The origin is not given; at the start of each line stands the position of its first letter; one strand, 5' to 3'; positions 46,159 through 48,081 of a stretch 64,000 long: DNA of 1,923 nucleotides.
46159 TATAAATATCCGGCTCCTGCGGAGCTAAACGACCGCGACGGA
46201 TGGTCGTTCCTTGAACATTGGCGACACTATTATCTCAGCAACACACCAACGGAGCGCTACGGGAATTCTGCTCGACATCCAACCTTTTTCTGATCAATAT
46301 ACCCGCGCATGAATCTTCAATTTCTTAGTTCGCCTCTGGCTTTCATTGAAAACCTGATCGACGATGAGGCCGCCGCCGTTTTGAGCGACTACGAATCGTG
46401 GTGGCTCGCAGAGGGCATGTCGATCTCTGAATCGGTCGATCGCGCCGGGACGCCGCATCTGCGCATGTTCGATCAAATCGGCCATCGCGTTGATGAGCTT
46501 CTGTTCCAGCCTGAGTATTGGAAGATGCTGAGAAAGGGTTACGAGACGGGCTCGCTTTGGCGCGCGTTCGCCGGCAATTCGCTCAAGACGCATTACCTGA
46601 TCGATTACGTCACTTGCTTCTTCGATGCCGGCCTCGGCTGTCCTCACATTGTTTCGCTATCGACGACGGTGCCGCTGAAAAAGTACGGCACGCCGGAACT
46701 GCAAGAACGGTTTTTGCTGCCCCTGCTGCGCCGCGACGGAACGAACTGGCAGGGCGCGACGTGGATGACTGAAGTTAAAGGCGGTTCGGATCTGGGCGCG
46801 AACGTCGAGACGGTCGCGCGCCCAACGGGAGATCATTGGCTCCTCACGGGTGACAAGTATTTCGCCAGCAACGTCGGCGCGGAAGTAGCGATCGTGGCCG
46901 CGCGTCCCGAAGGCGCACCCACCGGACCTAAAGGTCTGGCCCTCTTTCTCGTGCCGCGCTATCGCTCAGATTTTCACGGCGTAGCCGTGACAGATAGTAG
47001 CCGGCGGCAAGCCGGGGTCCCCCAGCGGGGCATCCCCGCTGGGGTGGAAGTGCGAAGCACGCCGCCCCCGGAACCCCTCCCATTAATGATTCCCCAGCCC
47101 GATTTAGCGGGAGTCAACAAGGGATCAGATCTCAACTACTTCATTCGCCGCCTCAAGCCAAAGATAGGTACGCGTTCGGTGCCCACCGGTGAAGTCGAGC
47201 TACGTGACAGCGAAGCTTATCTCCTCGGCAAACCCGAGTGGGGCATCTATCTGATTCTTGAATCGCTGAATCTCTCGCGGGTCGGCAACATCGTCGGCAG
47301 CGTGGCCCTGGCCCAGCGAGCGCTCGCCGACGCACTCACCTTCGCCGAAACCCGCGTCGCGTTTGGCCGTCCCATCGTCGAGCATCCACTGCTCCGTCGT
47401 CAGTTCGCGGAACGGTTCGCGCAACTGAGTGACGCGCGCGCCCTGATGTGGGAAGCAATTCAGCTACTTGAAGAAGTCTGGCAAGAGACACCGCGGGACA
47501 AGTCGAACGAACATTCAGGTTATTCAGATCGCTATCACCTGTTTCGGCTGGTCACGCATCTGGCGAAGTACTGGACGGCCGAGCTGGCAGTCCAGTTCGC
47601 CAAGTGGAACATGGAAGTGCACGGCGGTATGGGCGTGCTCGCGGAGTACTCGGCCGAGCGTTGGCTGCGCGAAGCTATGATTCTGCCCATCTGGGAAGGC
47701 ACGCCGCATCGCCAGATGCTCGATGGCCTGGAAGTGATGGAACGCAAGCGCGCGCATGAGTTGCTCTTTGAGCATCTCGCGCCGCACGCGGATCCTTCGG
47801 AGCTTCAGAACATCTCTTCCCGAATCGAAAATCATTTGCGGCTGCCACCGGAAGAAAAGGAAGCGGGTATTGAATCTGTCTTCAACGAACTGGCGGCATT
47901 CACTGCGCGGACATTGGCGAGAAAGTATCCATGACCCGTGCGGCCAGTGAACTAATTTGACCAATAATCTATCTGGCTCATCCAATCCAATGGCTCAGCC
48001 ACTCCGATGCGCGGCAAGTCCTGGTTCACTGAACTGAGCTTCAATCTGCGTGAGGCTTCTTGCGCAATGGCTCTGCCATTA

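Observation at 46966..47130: In-frame insertion of a 153-nt repeat element (with 6-bp direct repeat TCAGAT) inside an acyl-CoA dehydrogenase gene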

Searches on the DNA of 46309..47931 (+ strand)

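Call 28: search_rna_families(sources=[L001, L002, L005, L006, L007, L008, L010, L012, L013, L014, L015, L016, L017, L018, L019, L021, L022, L024, L025, L020], threshold=gathering)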
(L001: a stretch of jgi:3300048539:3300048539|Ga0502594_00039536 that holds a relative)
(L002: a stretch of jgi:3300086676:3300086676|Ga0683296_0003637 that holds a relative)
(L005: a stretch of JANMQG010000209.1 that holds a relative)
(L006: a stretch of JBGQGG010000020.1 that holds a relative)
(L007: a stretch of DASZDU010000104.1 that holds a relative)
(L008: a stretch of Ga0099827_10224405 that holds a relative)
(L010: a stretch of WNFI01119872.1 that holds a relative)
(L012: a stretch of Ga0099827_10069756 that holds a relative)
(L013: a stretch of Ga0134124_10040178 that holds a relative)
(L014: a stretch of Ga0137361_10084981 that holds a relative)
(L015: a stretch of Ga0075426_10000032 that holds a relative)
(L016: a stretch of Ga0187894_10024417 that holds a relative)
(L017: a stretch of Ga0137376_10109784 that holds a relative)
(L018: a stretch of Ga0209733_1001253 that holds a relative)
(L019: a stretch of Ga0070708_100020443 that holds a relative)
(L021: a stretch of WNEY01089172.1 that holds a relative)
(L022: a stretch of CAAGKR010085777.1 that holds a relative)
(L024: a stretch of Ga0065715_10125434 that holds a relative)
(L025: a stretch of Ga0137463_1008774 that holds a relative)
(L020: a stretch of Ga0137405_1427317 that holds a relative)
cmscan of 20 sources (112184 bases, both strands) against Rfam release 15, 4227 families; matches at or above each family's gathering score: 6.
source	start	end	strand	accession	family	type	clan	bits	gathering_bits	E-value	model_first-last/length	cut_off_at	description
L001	11722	11795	-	RF00005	tRNA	Gene; tRNA;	CL00001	64.6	29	1.7e-11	1-71/71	no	tRNA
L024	196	240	-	RF01687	Acido-Lenti-1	Gene; sRNA;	-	43.2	37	3.2e-06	1-46/46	no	Acido-Lenti-1 RNA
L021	1060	1108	-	RF01687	Acido-Lenti-1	Gene; sRNA;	-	42.7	37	4.3e-06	1-46/46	no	Acido-Lenti-1 RNA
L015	1802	1849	+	RF01687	Acido-Lenti-1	Gene; sRNA;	-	42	37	7e-06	1-46/46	no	Acido-Lenti-1 RNA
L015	5635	5682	+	RF01687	Acido-Lenti-1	Gene; sRNA;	-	40.9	37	1.3e-05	1-46/46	no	Acido-Lenti-1 RNA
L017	1962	2009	+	RF01687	Acido-Lenti-1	Gene; sRNA;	-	40.5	37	1.7e-05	1-46/46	no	Acido-Lenti-1 RNA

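Call 59: search_with_rna_model(model_id=R1, sources=[L026, L027, L028, L003], max_evalue=0.01, show_alignments=2)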
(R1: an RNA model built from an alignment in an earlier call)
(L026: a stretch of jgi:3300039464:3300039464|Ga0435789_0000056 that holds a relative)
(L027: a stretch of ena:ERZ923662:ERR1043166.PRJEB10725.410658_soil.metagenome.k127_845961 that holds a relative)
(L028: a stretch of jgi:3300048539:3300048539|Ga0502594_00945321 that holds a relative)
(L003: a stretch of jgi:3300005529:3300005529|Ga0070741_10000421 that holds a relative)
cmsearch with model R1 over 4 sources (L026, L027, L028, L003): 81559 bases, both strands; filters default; matches with E-value up to 0.01: 5.
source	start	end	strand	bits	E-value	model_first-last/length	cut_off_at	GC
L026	17476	17573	-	52.1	9.2e-10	1-105/105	no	0.66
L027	1764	1864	-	37.2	1.9e-06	1-105/105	no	0.58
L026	10753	10849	+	31.8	3.1e-05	1-105/105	no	0.59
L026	17346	17444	-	25.5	0.00077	1-105/105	no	0.59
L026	9825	9912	+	22.3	0.0039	1-105/105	no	0.64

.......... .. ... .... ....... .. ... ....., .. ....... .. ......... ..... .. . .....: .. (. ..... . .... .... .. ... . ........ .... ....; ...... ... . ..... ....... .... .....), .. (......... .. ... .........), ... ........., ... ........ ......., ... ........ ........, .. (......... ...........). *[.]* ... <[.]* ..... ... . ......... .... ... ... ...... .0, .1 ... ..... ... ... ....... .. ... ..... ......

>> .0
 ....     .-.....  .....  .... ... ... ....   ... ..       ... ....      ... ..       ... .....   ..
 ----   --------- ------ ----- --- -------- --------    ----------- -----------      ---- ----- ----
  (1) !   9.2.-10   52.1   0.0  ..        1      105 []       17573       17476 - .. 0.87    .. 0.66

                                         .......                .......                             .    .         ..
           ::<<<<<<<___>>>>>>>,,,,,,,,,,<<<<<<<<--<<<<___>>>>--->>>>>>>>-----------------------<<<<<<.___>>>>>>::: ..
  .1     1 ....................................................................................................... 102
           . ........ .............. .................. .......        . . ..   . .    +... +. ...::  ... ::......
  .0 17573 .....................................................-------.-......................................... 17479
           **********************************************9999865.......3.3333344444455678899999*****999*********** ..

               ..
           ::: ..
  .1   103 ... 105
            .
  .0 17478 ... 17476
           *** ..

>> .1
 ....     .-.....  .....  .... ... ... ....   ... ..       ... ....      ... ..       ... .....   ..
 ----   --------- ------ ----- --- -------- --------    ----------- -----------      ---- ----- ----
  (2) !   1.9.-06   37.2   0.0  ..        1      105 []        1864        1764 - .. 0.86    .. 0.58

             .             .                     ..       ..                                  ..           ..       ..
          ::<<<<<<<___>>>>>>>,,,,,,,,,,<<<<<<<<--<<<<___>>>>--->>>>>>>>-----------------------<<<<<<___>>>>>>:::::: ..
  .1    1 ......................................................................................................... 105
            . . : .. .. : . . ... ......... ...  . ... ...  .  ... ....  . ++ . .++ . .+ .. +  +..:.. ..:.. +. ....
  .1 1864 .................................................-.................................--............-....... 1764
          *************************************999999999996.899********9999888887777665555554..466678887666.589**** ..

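Call 60: search_rna_families(source=L026, start=9000, end=12500, threshold=evalue, max_evalue=0.1, show_alignments=1)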
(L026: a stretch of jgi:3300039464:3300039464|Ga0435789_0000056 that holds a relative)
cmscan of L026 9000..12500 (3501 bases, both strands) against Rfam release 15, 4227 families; matches with E-value up to 0.1: 1.
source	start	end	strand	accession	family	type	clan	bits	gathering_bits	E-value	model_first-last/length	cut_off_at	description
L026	10764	10802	-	RF01687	Acido-Lenti-1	Gene; sRNA;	-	34.3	37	2.6e-05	1-46/46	no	Acido-Lenti-1 RNA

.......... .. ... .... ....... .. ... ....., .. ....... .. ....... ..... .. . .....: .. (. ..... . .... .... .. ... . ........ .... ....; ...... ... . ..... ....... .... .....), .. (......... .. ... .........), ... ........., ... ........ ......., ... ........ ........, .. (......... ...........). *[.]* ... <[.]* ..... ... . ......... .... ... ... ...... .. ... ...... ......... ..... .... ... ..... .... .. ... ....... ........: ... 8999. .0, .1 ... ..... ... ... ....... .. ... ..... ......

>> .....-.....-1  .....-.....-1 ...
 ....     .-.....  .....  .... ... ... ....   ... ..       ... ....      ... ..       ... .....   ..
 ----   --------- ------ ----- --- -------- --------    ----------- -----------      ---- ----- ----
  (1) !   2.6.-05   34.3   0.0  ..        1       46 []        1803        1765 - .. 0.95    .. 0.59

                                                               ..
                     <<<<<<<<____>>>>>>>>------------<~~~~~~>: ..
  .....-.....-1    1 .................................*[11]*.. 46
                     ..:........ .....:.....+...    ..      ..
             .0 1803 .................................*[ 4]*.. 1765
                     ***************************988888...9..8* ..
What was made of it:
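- On Acido-Lenti-1 RNA (RF01687): The L026 gene copy scores 34.3 bits (call 60).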
